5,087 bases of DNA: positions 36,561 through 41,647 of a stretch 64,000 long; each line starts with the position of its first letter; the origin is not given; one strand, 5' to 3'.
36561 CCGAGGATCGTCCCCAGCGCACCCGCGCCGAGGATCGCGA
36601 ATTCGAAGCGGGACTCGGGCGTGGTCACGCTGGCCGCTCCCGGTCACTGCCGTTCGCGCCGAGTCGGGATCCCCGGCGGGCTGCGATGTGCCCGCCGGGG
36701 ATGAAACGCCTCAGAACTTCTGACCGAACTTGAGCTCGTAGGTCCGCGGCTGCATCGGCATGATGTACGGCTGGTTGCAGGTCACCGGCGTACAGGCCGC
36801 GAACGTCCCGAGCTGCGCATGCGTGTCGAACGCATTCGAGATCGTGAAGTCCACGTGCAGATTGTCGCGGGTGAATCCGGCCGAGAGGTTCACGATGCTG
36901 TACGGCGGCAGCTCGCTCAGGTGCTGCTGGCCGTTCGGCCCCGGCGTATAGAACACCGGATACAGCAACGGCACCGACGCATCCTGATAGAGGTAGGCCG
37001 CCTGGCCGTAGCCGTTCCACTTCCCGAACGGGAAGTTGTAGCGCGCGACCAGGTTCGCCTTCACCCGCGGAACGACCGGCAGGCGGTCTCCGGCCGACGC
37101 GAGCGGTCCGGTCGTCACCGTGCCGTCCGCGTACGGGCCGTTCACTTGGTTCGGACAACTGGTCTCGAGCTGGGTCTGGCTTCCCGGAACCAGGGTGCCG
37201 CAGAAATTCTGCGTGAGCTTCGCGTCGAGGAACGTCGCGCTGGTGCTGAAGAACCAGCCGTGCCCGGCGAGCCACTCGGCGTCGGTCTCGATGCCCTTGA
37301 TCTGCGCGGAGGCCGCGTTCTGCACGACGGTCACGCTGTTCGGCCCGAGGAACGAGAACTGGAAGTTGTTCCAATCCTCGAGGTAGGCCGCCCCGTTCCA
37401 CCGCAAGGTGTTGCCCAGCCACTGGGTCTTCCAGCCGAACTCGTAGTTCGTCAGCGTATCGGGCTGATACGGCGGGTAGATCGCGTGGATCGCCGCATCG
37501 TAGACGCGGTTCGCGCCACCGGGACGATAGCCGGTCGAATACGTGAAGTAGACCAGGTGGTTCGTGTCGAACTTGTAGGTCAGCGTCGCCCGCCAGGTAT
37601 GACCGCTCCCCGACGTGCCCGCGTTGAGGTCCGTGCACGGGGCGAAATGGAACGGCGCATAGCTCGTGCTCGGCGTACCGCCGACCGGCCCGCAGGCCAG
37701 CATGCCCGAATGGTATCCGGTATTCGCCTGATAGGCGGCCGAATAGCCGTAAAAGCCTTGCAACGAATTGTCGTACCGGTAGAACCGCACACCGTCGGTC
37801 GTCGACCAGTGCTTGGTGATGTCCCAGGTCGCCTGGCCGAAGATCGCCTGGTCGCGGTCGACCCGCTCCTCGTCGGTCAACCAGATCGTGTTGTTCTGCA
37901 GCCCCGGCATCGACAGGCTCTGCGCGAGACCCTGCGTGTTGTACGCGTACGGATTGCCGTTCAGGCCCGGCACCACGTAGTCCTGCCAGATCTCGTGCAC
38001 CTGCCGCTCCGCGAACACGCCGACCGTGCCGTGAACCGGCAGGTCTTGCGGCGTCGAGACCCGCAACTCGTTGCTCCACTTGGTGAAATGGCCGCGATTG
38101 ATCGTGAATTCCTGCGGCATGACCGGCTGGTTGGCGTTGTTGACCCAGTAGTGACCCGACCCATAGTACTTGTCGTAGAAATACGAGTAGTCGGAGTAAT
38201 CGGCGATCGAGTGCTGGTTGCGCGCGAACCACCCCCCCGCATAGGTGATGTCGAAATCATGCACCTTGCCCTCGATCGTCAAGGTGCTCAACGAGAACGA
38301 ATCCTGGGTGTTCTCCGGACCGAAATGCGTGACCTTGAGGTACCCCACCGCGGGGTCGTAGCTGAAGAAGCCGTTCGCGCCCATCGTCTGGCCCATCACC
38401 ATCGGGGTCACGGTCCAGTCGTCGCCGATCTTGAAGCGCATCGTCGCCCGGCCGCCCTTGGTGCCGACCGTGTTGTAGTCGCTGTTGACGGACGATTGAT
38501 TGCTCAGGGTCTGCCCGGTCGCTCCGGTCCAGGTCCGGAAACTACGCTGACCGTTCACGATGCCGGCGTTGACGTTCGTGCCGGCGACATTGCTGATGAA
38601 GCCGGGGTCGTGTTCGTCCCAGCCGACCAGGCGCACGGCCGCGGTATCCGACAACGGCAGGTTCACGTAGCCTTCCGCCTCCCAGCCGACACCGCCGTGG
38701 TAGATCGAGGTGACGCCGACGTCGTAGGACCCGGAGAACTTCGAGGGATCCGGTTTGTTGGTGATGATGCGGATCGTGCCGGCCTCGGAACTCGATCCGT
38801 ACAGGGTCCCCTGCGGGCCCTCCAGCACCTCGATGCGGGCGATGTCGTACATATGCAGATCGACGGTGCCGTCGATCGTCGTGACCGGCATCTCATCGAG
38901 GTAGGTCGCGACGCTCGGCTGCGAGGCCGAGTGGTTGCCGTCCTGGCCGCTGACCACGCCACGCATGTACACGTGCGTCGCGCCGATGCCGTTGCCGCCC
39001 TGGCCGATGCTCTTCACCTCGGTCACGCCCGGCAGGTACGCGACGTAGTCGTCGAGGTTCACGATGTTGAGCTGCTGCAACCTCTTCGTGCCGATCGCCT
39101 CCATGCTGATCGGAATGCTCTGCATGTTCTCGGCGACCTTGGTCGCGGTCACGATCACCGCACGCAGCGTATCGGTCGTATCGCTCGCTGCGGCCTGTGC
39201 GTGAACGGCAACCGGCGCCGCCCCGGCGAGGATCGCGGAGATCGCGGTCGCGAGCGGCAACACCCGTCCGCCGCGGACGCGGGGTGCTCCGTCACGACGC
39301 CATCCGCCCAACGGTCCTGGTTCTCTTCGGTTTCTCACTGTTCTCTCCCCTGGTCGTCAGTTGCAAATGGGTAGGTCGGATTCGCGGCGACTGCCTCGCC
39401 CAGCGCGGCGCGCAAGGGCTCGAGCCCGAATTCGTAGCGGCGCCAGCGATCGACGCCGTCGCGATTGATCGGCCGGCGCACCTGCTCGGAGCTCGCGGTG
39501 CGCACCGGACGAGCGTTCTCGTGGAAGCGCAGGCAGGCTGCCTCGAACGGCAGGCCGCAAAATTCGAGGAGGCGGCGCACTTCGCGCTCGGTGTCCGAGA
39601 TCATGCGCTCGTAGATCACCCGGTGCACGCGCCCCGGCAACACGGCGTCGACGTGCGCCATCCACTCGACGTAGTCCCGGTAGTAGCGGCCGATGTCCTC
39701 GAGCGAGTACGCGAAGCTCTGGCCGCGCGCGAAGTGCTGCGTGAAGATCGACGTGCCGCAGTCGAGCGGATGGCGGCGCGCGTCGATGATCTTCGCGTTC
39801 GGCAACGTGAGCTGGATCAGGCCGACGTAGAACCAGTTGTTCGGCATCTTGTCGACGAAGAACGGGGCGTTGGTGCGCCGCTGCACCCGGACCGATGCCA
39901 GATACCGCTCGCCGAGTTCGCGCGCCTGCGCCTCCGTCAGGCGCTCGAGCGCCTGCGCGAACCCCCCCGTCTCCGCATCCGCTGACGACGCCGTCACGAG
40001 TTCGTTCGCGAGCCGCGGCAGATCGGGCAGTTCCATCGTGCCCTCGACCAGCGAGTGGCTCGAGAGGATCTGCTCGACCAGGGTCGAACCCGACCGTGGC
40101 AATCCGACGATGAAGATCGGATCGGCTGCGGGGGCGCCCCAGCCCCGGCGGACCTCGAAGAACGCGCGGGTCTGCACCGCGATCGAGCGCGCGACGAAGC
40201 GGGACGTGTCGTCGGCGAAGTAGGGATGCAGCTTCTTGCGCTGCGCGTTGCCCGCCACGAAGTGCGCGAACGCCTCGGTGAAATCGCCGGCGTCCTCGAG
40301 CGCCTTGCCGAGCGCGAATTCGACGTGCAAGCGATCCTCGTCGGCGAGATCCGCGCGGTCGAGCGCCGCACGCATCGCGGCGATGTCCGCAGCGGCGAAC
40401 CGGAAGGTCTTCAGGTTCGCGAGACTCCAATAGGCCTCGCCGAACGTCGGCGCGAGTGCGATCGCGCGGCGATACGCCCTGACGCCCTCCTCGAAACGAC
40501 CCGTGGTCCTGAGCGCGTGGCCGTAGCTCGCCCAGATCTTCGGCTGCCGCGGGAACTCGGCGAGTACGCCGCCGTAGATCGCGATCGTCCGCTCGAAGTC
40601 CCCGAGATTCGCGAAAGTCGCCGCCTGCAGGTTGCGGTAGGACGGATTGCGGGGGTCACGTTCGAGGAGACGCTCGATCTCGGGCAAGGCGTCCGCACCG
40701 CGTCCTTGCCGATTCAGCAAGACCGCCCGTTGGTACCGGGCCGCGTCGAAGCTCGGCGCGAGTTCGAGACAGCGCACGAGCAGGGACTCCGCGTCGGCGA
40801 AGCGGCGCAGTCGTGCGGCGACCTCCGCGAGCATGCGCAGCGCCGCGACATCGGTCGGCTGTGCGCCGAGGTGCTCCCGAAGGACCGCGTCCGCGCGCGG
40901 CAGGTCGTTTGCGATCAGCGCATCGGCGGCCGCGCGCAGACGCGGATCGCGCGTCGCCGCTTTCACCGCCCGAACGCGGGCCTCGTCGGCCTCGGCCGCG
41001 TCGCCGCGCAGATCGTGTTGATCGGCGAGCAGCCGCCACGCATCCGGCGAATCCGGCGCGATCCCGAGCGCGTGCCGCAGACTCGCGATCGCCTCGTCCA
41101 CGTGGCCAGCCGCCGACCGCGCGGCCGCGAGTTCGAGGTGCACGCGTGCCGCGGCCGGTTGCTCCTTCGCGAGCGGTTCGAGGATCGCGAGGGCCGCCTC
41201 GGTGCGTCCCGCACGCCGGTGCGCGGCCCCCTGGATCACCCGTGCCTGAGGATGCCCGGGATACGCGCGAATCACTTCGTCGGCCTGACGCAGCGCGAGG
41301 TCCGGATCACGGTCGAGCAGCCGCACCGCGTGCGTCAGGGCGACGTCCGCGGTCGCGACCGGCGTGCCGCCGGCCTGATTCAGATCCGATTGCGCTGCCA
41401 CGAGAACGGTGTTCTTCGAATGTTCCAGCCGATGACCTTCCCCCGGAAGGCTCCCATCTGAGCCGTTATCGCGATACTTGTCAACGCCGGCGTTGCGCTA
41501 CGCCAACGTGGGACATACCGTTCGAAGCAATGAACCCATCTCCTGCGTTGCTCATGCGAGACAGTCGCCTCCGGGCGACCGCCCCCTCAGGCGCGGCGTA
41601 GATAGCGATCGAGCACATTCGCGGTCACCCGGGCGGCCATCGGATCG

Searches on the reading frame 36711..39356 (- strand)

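Call 13: search_protein_families(library=pfam, max_evalue=0.00001, proteins=[window:36711-39356:-])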
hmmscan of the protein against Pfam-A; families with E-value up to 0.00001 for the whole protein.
window:36711-39356:- (881 aa): 2 families
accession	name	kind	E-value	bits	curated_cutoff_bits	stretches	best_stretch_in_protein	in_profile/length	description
PF00593.30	TonB_dep_Rec_b-barrel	-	3e-28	100.3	27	1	358-841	57-435/436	TonB dependent receptor-like, beta-barrel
PF07715.20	Plug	-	1.5e-15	58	23.9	1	79-194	3-107/107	TonB-dependent Receptor Plug Domain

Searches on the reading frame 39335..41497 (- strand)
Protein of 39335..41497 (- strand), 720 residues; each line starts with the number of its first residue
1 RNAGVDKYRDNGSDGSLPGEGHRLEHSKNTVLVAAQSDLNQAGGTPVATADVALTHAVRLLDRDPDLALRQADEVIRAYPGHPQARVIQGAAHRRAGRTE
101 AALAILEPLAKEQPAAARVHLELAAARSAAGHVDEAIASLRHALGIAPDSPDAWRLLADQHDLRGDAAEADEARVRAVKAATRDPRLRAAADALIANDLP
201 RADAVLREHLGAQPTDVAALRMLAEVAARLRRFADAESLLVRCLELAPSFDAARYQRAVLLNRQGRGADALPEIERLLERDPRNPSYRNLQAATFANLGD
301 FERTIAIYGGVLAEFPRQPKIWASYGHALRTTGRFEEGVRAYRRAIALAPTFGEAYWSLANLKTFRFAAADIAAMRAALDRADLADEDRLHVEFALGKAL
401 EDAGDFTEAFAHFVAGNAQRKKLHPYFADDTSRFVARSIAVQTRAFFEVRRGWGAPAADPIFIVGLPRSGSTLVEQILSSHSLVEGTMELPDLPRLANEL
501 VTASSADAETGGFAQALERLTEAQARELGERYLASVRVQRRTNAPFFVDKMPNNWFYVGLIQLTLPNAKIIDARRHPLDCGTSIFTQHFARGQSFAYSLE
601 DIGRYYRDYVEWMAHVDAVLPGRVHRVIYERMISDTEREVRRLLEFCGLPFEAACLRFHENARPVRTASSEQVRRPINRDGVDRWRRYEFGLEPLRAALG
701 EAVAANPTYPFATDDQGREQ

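Call 13: search_protein_families(library=pfam, max_evalue=0.00001, proteins=[window:39335-41497:-])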
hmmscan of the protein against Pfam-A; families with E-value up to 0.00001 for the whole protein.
window:39335-41497:- (720 aa): 15 families
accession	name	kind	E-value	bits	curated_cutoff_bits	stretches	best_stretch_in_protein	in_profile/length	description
PF13469.12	Sulfotransfer_3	-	1.4e-47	163.1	27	1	460-652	1-215/216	Sulfotransferase family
PF14559.12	TPR_19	-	1.2e-21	77.2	25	1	231-293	5-67/68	Tetratricopeptide repeat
PF13428.12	TPR_14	-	5.1e-21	73.5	23.5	0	118-159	2-43/44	Tetratricopeptide repeat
PF13431.12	TPR_17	-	2.6e-18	65.1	24.4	0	275-303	3-31/34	Tetratricopeptide repeat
PF07719.23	TPR_2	-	4.4e-17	61.2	27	0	320-351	2-33/34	Tetratricopeptide repeat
PF13432.12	TPR_16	-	2.7e-16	60.1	32.7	1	222-285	2-65/65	Tetratricopeptide repeat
PF13181.12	TPR_8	-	1.7e-13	50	25.7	0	320-351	2-33/34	Tetratricopeptide repeat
PF00685.33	Sulfotransfer_1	-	2.8e-13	50.3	22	1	459-653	2-185/255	Sulfotransferase domain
PF00515.34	TPR_1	-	3.3e-13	49.3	27.8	0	326-352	8-34/34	Tetratricopeptide repeat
PF23914.1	TPR_CcmH_CycH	-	1.8e-12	47.9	42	1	193-317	26-153/158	Cytochrome c-type biogenesis protein H TPR domain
PF12895.13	ANAPC3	-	1.7e-10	41.4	27.2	0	269-344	7-81/82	Anaphase-promoting complex, cyclosome, subunit 3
PF13414.12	TPR_11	-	4.7e-10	39.4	26.8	0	326-362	1-37/42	TPR repeat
PF13371.12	TPR_9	-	4.2e-08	33.5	35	0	91-156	3-68/73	Tetratricopeptide repeat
PF13424.12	TPR_12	-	1.6e-07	31.9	30.1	0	215-247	43-75/77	Tetratricopeptide repeat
PF13176.12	TPR_7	-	2.5e-06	27.6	27.9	0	219-248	1-30/36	Tetratricopeptide repeat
